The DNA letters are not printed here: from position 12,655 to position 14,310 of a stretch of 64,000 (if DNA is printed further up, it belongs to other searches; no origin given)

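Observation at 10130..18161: Liv-type ABC importer operon carrying an embedded B12-radical SAM enzyme and a degenerate sigma54-type AAA+ protein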

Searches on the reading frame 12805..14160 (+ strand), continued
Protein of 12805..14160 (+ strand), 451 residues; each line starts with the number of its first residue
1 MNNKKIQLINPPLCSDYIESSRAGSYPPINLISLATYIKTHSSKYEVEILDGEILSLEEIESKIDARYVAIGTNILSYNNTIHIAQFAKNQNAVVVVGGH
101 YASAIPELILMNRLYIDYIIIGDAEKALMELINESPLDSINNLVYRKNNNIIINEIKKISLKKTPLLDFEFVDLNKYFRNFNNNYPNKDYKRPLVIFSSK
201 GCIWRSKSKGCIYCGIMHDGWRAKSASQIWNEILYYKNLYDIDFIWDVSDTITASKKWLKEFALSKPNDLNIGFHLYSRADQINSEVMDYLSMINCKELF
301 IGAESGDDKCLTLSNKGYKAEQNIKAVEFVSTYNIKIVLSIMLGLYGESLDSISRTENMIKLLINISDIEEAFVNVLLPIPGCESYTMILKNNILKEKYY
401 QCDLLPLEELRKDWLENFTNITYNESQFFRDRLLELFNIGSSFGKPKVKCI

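Call 28: search_protein_families(library=pfam, proteins=[L002:6843-8876:+, L004:7790-9823:+, L006:6637-7311:+, L006:9046-10008:+, L008:8956-9996:+, L008:11381-12808:+, L010:7939-8649:+, L010:11232-12764:+, L004:9918-10319:+], max_evalue=0.1)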
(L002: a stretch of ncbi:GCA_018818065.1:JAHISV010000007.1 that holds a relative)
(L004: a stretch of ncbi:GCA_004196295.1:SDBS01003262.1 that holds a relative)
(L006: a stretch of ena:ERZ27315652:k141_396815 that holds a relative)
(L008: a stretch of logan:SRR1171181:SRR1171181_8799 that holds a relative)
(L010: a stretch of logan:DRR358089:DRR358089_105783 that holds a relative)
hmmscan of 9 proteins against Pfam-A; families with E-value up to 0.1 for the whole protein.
L002:6843-8876:+ (677 aa): 7 families
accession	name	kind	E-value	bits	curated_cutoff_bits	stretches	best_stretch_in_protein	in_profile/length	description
PF00158.32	Sigma54_activat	-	4.7e-07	30.1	20.2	1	337-443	22-123/168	Sigma-54 interaction domain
PF07728.20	AAA_5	-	8.9e-06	26.2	22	1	340-457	2-110/139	AAA domain (dynein-related subfamily)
PF07724.20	AAA_2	-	3.9e-05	24.2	27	1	339-443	5-105/166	AAA domain (Cdc48 subfamily)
PF01078.27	Mg_chelatase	-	0.0011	18.9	20.3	1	339-454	24-147/207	Magnesium chelatase, subunit ChlI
PF12780.13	AAA_8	-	0.012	15.3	25.6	0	319-360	7-47/259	P-loop containing dynein motor region D4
PF00493.29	MCM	-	0.012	15.2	23.3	1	405-450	113-158/224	MCM P-loop domain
PF00687.26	Ribosomal_L1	-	0.064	13.2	32.2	0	520-576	66-120/198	Ribosomal protein L1p/L10e family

L004:7790-9823:+ (677 aa): 3 families
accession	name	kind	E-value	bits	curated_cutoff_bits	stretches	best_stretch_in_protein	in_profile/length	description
PF00158.32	Sigma54_activat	-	5.5e-08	33.1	20.2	2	497-565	85-149/168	Sigma-54 interaction domain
PF25601.1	AAA_lid_14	-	2.9e-07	30.6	27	1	588-658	1-68/87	AAA+ ATPase lid domain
PF14532.12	Sigma54_activ_2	-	0.0015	19.2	25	0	394-425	20-51/138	Sigma-54 interaction domain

L006:6637-7311:+ (224 aa): 0 families

L006:9046-10008:+ (320 aa): 2 families
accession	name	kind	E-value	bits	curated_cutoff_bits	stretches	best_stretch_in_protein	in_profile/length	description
PF24838.2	8xMP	-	0.0011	19.2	30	1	13-110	22-110/136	Octameric membrane protein family (8xMP)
PF01594.21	AI-2E_transport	-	0.0057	16.3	34.3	1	11-92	18-99/327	AI-2E family transporter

L008:8956-9996:+ (346 aa): 0 families

L008:11381-12808:+ (475 aa): 0 families

L010:7939-8649:+ (236 aa): 1 family
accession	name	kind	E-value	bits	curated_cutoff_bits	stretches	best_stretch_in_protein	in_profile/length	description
PF11167.13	DUF2953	-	0.014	15.9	22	0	44-66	9-31/53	Protein of unknown function (DUF2953)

L010:11232-12764:+ (510 aa): 0 families

L004:9918-10319:+ (133 aa): 1 family
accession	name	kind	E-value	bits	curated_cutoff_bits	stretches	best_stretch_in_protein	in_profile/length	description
PF19566.4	Snx8_BAR_dom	-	0.084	12.7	27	0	11-50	150-189/258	Sorting nexin 8/Mvp1 BAR domain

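Call 40: search_protein_families(library=phrogs, proteins=[window:12805-14160:+], max_evalue=0.001)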
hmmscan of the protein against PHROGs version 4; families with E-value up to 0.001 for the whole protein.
window:12805-14160:+ (451 aa): 1 family
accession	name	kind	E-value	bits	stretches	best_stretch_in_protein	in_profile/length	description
phrog_21079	-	unknown function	2.3e-10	40.5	1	168-360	248-439/648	-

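Call 45: search_protein_families(library=pfam, proteins=[L002:8886-10004:+, L002:5614-6822:+], max_evalue=0.01)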
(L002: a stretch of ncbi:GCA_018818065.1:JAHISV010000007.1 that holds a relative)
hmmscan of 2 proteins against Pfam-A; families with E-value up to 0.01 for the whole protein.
L002:8886-10004:+ (372 aa): 1 family
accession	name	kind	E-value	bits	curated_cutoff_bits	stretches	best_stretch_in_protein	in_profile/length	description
PF00291.31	PALP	-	4.3e-12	46.4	35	1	64-350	24-281/295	Pyridoxal-phosphate dependent enzyme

L002:5614-6822:+ (402 aa): 2 families
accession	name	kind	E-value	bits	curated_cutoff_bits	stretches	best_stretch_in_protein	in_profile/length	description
PF07690.21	MFS_1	-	2.4e-24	86.3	33.4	2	222-400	2-177/347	Major Facilitator Superfamily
PF11700.14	ATG22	-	3.2e-08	33.2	24.1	1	133-395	191-471/482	Vacuole effluxer Atg22 like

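Call 54: find_related_loci(query=A6, collection=genome_contigs, flank=10000)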
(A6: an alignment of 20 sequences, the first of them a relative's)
Query A6 (451 aa) in genome_contigs; peptide patterns used: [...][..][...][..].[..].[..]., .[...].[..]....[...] (x = any residue, [..] = any of these).
203 stretches matched a pattern; 138 encode a relative of the query (tblastn E <= 1e-3); the best 80 are kept; 80 distinct loci.
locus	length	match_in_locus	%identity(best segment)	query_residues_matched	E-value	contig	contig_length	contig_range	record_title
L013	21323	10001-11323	59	1-444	2e-180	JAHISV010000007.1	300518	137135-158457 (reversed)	MAG: Bacteroidetes bacterium isolate MM_PC_MetaG.mb.19 MM_PC_MetaG.mb.19_k141_831529, whole genome shotgun sequence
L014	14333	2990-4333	38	5-450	6e-109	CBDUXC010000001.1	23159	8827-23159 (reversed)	MAG TPA_asm: uncultured bacterium isolate SRR22302368_concoct_134 genome assembly, contig: ERZ25747235.592, whole genome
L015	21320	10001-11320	36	4-444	3e-101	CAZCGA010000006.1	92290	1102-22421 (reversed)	MAG TPA_asm: uncultured Candidatus Binatia bacterium isolate SRP119689_co1_8 genome assembly, contig: NODE_219_length_92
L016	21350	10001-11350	38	3-451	4e-99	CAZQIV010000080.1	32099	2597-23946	MAG TPA_asm: uncultured Lentimicrobiaceae bacterium isolate SRP191223_co1_241 genome assembly, contig: NODE_1053_length_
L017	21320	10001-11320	38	5-443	2e-96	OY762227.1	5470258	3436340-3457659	MAG: Bacteroidales bacterium isolate cc17bfec-530c-4f6e-b71b-c66012ddb9bb genome assembly, chromosome: 1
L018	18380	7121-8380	37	4-423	2e-96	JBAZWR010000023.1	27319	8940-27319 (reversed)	MAG: Thermodesulfovibrionales bacterium isolate SO_2017_GW1_37 NODE_7289_length_27319_cov_1.196749_OW334_2017, whole gen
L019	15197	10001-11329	38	6-447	5e-94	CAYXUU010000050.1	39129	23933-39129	MAG TPA_asm: uncultured Bacteroidales bacterium isolate SRP167671_co1_178 genome assembly, contig: NODE_1150_length_3912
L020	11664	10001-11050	37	95-443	7e-81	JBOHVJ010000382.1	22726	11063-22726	MAG: Candidatus Binatia bacterium isolate M3-S_metawrap_bin.153 k127_2666345, whole genome shotgun sequence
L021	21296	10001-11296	34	21-444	3e-77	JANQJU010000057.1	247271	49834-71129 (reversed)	MAG: SAR324 cluster bacterium isolate PL25a_bin.125 k99_5439773, whole genome shotgun sequence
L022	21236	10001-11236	31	21-424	7e-73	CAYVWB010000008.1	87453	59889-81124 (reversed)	MAG TPA_asm: uncultured Desulfovibrionaceae bacterium isolate SRP141376_co5_123 genome assembly, contig: NODE_507_length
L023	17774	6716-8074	32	5-449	7e-67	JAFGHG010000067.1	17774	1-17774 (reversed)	MAG: Candidatus Omnitrophota bacterium isolate Zod_Metabat.1444 k87_4746370, whole genome shotgun sequence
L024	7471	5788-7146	29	2-444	6e-66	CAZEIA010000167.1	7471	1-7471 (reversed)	MAG TPA_asm: uncultured Desulfobacterales bacterium isolate SRP332253_co1_250 genome assembly, contig: NODE_16303_length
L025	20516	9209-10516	26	5-446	4e-65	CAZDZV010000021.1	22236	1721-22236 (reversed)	MAG TPA_asm: uncultured Methanosarcinales archaeon isolate SRP141376_co2_275 genome assembly, contig: NODE_4887_length_2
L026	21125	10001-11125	25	26-389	1e-29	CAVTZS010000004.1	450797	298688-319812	MAG: uncultured delta proteobacterium isolate MFD04408.bin.1.59 genome assembly, contig: contig_23877, whole genome shot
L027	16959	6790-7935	27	13-417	2e-29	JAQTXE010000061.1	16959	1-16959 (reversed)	MAG: Syntrophales bacterium isolate STC_127 NODE_7248_length_16959_cov_2.957937_Sandtown_C, whole genome shotgun sequenc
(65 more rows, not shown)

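Call 55: find_related_loci(query=A6, collection=viral_contigs, flank=10000)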
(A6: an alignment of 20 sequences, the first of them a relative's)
Query A6 (451 aa) in viral_contigs; peptide patterns used: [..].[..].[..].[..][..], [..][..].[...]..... (x = any residue, [..] = any of these).
30 stretches matched a pattern, but none encodes a relative of the query by tblastn (E <= 1e-3).

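Call 58: search_protein_families(library=pfam, proteins=[L015:13418-15622:+, L015:11227-12252:+, L018:10782-13466:+, L018:8527-9609:+, L014:4330-5385:+, L014:5389-6627:+, L016:8968-10002:+, L016:11383-12243:+, L019:8558-9829:+, L020:9077-11086:+], max_evalue=0.01)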
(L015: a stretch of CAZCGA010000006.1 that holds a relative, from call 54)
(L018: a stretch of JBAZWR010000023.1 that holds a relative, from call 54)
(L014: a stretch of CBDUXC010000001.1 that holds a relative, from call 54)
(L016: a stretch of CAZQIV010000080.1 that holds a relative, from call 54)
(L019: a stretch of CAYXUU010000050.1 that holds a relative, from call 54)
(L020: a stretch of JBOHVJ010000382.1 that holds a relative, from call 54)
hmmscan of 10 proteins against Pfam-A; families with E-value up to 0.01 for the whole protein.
L015:13418-15622:+ (734 aa): 2 families
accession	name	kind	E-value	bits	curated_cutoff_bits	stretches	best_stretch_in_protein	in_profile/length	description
PF00158.32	Sigma54_activat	-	3.5e-08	33.7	20.2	1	414-567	15-152/168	Sigma-54 interaction domain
PF25601.1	AAA_lid_14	-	1.5e-05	25.2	27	1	653-690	21-57/87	AAA+ ATPase lid domain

L015:11227-12252:+ (341 aa): 1 family
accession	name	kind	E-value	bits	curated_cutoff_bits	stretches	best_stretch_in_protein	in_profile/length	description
PF00899.27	ThiF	-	7.3e-36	123.9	28.1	1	65-322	2-221/238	ThiF family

L018:10782-13466:+ (894 aa): 0 families

L018:8527-9609:+ (360 aa): 2 families
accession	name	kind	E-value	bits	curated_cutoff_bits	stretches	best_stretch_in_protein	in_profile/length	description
PF04055.27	Radical_SAM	-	5.1e-23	82.5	29.5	1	15-168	2-162/166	Radical SAM superfamily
PF13353.11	Fer4_12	-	1.4e-07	32.3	22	1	16-118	11-114/137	4Fe-4S single cluster domain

L014:4330-5385:+ (351 aa): 3 families
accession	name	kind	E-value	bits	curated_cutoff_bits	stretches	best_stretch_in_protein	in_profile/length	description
PF04055.27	Radical_SAM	-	2.4e-16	60.8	29.5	1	41-172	6-141/166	Radical SAM superfamily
PF13186.11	SPASM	-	6.8e-09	36.3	21.5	1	264-324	1-67/67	Iron-sulfur cluster-binding domain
PF13353.11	Fer4_12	-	0.0003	21.5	22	1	39-108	12-82/137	4Fe-4S single cluster domain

L014:5389-6627:+ (412 aa): 0 families

L016:8968-10002:+ (344 aa): 0 families

L016:11383-12243:+ (286 aa): 0 families

L019:8558-9829:+ (423 aa): 0 families

L020:9077-11086:+ (669 aa): 3 families
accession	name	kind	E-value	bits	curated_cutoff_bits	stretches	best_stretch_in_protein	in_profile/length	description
PF04055.27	Radical_SAM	-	1.4e-16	61.6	29.5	1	424-576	8-166/166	Radical SAM superfamily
PF13289.12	SIR2_2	-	2.1e-05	25.1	24.5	1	149-194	2-52/141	SIR2-like domain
PF02310.24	B12-binding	-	0.0011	19.3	32.1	1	307-343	82-118/121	B12 binding domain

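Call 63: search_solved_structures(query=A6, max_evalue=0.00001)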
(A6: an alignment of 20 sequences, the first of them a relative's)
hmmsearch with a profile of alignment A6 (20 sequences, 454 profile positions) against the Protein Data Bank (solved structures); distinct sequences matched with E-value up to 0.00001: 9.
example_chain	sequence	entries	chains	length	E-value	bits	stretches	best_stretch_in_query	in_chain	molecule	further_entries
9ccb_A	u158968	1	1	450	7.2e-18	67.7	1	279-385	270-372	Radical SAM core domain-containing protein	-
6fd2_B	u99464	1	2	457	3.5e-12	48.9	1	264-390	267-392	Putative apramycin biosynthetic oxidoreductase 4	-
7kdx_A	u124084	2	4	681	3.2e-08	35.9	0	63-135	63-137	Methyltransferase TokK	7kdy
5ul2_A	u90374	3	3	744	6.2e-08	35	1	31-343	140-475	OxsB protein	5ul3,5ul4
6iad_A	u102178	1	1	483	1e-07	34.2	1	268-359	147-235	Histone acetyltransferase, ELP3 family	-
6iaz_A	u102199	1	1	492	1e-07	34.2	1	268-359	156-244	Histone acetyltransferase, ELP3 family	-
6ia8_A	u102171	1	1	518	1.1e-07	34.1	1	268-359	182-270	Histone acetyltransferase, ELP3 family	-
2qgq_A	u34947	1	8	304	3.8e-06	29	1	209-363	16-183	Protein TM_1862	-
4jc0_A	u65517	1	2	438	8e-06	28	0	209-363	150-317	Ribosomal protein S12 methylthiotransferase RimO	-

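Call 78: search_protein_families(library=padloc, proteins=[L020:9077-11086:+, L018:10782-13466:+, L015:13418-15622:+, L015:11227-12252:+, L014:5389-6627:+, L008:11381-12808:+, L010:11232-12764:+, L019:8558-9829:+, L002:6843-8876:+, L002:8886-10004:+], max_evalue=0.01)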
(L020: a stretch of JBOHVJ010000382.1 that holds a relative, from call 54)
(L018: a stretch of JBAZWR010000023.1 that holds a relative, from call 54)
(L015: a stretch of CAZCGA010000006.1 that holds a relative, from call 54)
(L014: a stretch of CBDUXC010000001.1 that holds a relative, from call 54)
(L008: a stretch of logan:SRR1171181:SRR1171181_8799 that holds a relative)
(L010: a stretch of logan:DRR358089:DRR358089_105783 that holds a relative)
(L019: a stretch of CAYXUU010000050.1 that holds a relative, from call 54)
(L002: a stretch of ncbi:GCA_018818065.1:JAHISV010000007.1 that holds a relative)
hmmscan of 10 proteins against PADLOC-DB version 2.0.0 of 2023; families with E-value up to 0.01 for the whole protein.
L020:9077-11086:+ (669 aa): 14 families
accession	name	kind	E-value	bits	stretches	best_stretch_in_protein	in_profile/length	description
PDLC04087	SIR2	-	9e-08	29.3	0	145-199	130-201/343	-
PDLC02408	Aga_SIR2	-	6.2e-07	26.8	1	5-199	9-208/343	Class II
PDLC04081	SIR2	-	8.6e-06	23.2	1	4-79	19-89/345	-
PDLC04093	SIR2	-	6.1e-05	20.2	1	5-196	26-216/395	-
PDLC04082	SIR2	-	9.4e-05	19.5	0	146-172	127-153/345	-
PDLC04088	SIR2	-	0.00014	19.2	0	163-199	205-239/390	-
PDLC04078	SIR2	-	0.00067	17.5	0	245-290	43-90/171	-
PDLC02186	SIR2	-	0.0007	16.8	0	7-162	33-178/412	-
PDLC02414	Aga_SIR2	-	0.00083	16.8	1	147-199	118-179/313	-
PDLC04076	SIR2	-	0.00092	16.5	0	7-168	33-184/406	-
PDLC04096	SIR2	-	0.0019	15.8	0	175-198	65-88/230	-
PDLC04084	SIR2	-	0.0023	15.3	0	142-169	174-201/414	-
PDLC04689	PDC-M51A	-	0.005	13.7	0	531-574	304-347/420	-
PDLC04092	SIR2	-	0.0084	13.5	0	148-204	119-185/318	-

L018:10782-13466:+ (894 aa): 0 families

L015:13418-15622:+ (734 aa): 3 families
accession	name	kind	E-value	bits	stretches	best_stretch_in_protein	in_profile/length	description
PDLC01995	RtcR_PspF2--CARF_AAA_HTH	-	2.9e-14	51.1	2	594-685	320-393/481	-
PDLC01994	RtcR_PspF1--CARF_AAA_HTH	-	3.2e-06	24.5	0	425-562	185-304/468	-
PDLC01993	RtcR--CARF_AAA_HTH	-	0.0033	13.9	0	425-559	208-329/523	-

L015:11227-12252:+ (341 aa): 32 families (the best 25 are shown)
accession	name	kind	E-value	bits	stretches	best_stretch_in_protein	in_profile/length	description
PDLC00844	E1-E2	-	1.6e-19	67.9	1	75-211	270-404/489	E1-E2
PDLC00855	E1-E2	-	3.2e-19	67.4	1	73-192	294-419/579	E1-E2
PDLC00836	E1-E2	-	5.8e-15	52.9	1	73-197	333-459/602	E1-E2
PDLC00829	E1-E2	-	1.1e-13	49.2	1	78-201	168-292/426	E1-E2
PDLC00828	E1-E2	-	6.4e-13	46.7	1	79-194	173-290/431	E1-E2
PDLC00832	E1-E2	-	7.3e-13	45.6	1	73-177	330-435/588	E1-E2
PDLC00848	E1-E2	-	7.5e-12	42.3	1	79-167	372-461/607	E1-E2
PDLC00847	E1-E2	-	1.5e-11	41.4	1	78-178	283-383/523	E1-E2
PDLC00837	E1-E2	-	1.7e-11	41.6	1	78-191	322-440/593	E1-E2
PDLC00849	E1-E2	-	4.4e-11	40.1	1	82-156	334-407/582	E1-E2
PDLC00851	E1-E2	-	1.2e-10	38.9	1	78-190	237-350/491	E1-E2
PDLC00825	E1-E2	-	2.4e-10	37.9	1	79-195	305-432/568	E1-E2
PDLC00856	E1-E2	-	3.3e-10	37.1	1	79-176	320-417/573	E1-E2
PDLC00850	E1-E2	-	5.6e-10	36.3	1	82-157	315-389/566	E1-E2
PDLC00857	E1-E2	-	9e-10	35.6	1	79-177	344-439/589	E1-E2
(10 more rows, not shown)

L014:5389-6627:+ (412 aa): 0 families

L008:11381-12808:+ (475 aa): 0 families

L010:11232-12764:+ (510 aa): 0 families

L019:8558-9829:+ (423 aa): 0 families

L002:6843-8876:+ (677 aa): 4 families
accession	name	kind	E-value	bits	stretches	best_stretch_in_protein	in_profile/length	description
PDLC01993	RtcR--CARF_AAA_HTH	-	3.8e-10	36.8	1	337-443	204-308/523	-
PDLC01994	RtcR_PspF1--CARF_AAA_HTH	-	2.1e-05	21.8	1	403-443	240-280/468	-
PDLC01995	RtcR_PspF2--CARF_AAA_HTH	-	2.9e-05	21.4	1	403-443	251-291/481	-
PDLC04606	PDC-M37B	-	0.0024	15.1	1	415-498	246-324/390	-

L002:8886-10004:+ (372 aa): 0 families
